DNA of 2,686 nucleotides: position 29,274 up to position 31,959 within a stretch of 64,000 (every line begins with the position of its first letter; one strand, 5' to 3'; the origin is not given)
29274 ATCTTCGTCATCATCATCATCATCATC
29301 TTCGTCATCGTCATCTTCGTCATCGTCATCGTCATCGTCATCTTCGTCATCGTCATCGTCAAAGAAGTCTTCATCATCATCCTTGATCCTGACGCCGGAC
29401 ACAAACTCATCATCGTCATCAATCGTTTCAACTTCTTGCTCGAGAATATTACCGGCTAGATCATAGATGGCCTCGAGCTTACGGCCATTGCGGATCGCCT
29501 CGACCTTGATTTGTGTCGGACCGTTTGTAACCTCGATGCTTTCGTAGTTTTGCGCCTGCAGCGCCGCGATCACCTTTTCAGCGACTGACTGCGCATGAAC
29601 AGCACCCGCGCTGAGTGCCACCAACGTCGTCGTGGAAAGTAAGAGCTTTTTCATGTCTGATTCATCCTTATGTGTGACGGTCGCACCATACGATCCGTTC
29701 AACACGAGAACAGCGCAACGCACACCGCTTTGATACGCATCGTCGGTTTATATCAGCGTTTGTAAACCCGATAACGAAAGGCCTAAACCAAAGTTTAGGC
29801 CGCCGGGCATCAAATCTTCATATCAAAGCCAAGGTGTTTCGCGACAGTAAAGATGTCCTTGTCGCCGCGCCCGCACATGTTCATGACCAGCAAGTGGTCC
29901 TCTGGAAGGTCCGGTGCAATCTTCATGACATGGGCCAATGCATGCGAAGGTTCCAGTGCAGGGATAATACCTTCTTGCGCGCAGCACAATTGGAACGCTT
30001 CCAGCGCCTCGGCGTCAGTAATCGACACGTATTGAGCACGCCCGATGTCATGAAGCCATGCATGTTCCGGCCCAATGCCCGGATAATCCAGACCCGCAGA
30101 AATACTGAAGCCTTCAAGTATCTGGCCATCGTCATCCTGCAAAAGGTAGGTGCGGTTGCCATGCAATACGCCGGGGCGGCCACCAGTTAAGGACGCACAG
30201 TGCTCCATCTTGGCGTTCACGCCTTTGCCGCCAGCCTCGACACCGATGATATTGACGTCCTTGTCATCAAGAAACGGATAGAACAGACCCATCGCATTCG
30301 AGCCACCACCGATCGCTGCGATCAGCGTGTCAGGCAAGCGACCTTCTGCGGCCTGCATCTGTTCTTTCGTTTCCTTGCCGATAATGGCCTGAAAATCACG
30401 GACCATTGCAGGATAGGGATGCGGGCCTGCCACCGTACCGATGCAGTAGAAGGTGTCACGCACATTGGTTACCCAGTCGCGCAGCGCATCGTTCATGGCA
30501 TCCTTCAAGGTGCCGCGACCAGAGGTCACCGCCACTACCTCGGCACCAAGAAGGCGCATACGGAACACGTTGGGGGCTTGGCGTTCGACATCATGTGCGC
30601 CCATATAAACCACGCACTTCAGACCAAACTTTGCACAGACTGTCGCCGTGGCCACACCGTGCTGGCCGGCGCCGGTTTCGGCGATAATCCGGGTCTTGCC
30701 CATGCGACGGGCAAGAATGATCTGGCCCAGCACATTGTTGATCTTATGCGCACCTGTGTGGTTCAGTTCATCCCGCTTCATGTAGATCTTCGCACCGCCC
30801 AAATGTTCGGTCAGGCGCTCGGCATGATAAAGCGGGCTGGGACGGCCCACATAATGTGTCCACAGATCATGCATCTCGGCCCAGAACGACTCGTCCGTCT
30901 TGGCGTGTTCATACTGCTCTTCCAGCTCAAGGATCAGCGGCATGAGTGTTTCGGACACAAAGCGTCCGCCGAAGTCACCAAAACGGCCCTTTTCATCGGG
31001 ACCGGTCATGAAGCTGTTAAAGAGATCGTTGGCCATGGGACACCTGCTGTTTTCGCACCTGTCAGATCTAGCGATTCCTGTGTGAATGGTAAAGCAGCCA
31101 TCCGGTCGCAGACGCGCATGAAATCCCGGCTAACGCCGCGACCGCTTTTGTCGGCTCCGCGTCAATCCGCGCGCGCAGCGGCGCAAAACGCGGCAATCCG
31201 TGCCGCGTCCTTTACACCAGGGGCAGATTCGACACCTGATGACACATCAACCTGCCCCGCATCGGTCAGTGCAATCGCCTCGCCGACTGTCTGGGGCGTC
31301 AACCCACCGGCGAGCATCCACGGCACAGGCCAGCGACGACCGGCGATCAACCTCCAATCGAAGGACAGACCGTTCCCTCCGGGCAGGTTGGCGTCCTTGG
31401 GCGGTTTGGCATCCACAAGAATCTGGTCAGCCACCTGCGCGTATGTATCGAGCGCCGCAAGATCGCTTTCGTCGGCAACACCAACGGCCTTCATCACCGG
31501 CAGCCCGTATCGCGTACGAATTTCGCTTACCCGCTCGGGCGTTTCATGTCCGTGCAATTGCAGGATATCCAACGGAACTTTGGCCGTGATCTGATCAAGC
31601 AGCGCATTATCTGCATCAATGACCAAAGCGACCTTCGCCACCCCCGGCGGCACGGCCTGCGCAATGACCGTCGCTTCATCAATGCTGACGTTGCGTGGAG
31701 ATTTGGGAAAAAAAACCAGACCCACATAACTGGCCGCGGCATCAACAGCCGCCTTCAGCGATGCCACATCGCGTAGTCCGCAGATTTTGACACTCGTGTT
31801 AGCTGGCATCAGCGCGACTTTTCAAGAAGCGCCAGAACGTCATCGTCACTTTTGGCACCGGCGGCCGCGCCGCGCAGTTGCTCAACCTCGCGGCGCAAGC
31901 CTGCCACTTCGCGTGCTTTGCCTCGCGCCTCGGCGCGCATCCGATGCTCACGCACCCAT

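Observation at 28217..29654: Two secreted PepSY-like proteins with extreme poly-Asp/Glu tails, co-oriented with a membrane-tethered LuxR-type HTH protein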

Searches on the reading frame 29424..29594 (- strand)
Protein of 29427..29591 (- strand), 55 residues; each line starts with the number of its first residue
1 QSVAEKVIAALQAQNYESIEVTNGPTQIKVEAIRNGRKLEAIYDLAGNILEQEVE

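Call 5: search_protein_families(library=pfam, max_evalue=10, proteins=[window:29427-29591:-])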
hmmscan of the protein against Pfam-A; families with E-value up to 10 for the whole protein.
seq(55 aa): 0 families

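Call 19: search_protein_families(library=pfam, alignment_id=A3, max_evalue=1)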
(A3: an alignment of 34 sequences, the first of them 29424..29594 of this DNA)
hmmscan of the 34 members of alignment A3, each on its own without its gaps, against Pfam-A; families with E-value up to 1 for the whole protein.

A. member 1, window:29424-29594:- (57 aa): 0 families

B. families by the number of members that match (of 34 scanned): 21 families
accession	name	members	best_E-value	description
PF13670.12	PepSY_2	28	8.5e-08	Peptidase propeptide and YPEB domain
PF03413.25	PepSY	14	0.00066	Peptidase propeptide and YPEB domain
PF00627.37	UBA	2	0.015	UBA/TS-N domain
PF17680.6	FlgO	2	0.028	FlgO protein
PF21937.1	Yop-YscD_ppl_2nd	2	0.03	YscD/CdsD-like Bon-like domain 2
PF21148.3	NSUN5_fdxn-like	2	0.056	NOL1/NOP2/Sun domain family member 5, ferredoxin-like domain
PF13280.12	WYL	2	0.092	WYL domain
PF15542.11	Ntox50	1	0.019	Bacterial toxin 50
PF01200.24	Ribosomal_S28e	1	0.026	Ribosomal protein S28e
PF04322.17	DUF473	1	0.039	Protein of unknown function (DUF473)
PF02679.21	ComA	1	0.075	(2R)-phospho-3-sulfolactate synthase (ComA)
PF07076.17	DUF1344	1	0.077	Protein of unknown function (DUF1344)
PF11008.14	DUF2846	1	0.082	Protein of unknown function (DUF2846)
PF07498.18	Rho_N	1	0.085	Rho termination factor, N-terminal domain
PF06260.17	DUF1024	1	0.09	Protein of unknown function (DUF1024)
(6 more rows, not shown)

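Call 35: search_solved_structures(query=A3, max_evalue=1, show_alignments=2)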
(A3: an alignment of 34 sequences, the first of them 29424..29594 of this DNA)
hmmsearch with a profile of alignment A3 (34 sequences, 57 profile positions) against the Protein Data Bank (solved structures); distinct sequences matched with E-value up to 1: 19.
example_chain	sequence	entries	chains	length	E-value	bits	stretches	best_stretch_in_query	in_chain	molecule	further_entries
9p8h_SD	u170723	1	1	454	0.0014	21.7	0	6-29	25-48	40S ribosomal protein S3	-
6ruz_A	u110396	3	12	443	0.08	16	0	25-41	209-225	NADH oxidase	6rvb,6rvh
1r9j_A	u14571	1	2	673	0.1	15.7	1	1-25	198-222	transketolase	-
1aoy_A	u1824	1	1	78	0.12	15.5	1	4-42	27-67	ARGININE REPRESSOR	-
4bts_AC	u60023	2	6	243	0.13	15.3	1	8-34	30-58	40S RIBOSOMAL PROTEIN RPS3E | KH DOMAIN CONTAINING PROTEIN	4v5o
1wuf_A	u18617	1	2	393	0.14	15.2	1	5-34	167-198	hypothetical protein lin2664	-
2jvf_A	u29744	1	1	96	0.21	14.6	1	6-30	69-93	de novo protein M7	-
4v7h_AC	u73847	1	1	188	0.33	14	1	8-29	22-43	40S ribosomal protein S3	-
4v4b_AC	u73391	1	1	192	0.34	14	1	8-29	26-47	40S ribosomal protein S3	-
1wh9_A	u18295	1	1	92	0.42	13.7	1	5-29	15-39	40S ribosomal protein S3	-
4v92_BD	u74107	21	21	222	0.42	13.7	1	8-29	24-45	US3 | 40S ribosomal protein S3 | RPS3 isoform 1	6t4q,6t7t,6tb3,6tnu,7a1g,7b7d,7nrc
4uer_C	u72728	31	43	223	0.42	13.7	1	8-29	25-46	US3 | 40S ribosomal protein S3 | Small ribosomal subunit protein uS3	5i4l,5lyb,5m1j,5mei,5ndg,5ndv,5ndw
4u3m_S3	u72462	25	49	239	0.46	13.6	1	8-29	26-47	40S ribosomal protein S3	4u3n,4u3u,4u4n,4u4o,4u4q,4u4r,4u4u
3j6x_S3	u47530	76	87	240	0.47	13.5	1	8-29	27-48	40S ribosomal protein S3 | 40S ribosomal protein rpS3 (S3p) | uS3 (yeast S3)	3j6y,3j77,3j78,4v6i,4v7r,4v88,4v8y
4bsz_A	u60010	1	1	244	0.48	13.5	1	8-29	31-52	40S RIBOSOMAL PROTEIN S3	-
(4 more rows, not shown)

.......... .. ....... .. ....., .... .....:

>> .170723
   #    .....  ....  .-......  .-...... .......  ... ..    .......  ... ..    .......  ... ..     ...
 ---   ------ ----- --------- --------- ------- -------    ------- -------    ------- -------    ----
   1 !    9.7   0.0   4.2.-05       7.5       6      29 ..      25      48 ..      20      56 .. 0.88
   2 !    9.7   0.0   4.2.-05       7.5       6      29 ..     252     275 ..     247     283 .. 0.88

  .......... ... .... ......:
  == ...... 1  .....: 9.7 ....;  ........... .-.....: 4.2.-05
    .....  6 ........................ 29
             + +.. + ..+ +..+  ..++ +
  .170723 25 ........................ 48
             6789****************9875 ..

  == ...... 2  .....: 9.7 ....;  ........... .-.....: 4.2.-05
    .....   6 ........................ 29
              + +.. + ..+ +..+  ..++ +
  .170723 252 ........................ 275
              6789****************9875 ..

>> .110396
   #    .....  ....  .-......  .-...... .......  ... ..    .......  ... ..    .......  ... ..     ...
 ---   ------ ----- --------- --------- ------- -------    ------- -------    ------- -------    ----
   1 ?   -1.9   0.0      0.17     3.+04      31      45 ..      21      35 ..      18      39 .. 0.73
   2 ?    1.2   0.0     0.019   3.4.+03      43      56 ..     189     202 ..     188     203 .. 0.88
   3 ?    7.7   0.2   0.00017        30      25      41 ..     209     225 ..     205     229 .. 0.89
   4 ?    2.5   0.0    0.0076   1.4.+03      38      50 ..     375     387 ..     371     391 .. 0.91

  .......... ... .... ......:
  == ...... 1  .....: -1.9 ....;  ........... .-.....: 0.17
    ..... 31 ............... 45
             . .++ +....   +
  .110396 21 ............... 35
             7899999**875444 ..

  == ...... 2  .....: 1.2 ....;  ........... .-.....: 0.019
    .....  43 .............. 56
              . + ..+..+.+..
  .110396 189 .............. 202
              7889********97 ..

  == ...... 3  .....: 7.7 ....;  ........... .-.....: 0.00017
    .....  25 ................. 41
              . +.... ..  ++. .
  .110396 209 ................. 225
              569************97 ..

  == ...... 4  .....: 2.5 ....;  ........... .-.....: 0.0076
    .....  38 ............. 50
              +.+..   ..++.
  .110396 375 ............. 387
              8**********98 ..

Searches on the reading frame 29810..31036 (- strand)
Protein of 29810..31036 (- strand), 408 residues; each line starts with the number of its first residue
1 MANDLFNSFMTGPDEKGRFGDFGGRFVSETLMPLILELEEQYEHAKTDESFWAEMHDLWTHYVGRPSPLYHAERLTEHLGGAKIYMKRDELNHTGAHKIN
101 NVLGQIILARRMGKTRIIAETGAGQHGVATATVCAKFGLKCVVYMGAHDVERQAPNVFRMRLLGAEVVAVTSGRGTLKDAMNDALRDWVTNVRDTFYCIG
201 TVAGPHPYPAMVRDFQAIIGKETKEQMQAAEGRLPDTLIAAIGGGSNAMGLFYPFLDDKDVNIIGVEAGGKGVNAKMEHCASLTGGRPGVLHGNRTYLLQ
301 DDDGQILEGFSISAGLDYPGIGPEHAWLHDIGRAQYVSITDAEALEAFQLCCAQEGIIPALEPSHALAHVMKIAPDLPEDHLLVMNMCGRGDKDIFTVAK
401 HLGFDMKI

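Call 82: search_protein_families(library=pfam, proteins=[window:29810-31036:-], max_evalue=0.00001)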
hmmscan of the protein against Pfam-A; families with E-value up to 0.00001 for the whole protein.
window:29810-31036:- (408 aa): 1 family
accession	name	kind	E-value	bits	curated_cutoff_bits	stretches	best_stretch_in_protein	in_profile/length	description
PF00291.31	PALP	-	4.4e-41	141.6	35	1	64-389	5-295/295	Pyridoxal-phosphate dependent enzyme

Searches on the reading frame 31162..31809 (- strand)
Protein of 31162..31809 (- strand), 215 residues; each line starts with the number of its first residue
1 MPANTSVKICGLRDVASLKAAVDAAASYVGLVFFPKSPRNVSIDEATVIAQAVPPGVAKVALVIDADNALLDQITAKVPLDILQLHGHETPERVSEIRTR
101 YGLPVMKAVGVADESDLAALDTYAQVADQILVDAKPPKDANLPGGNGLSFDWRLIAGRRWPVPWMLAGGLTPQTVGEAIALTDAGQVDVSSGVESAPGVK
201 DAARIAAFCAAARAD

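Call 82: search_protein_families(library=pfam, proteins=[window:31162-31809:-], max_evalue=0.00001)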
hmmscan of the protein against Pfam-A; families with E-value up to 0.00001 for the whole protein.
window:31162-31809:- (215 aa): 1 family
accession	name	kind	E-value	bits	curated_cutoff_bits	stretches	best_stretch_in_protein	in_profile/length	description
PF00697.28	PRAI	-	2.1e-42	145.5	22.7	1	7-209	1-191/193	N-(5'phosphoribosyl)anthranilate (PRA) isomerase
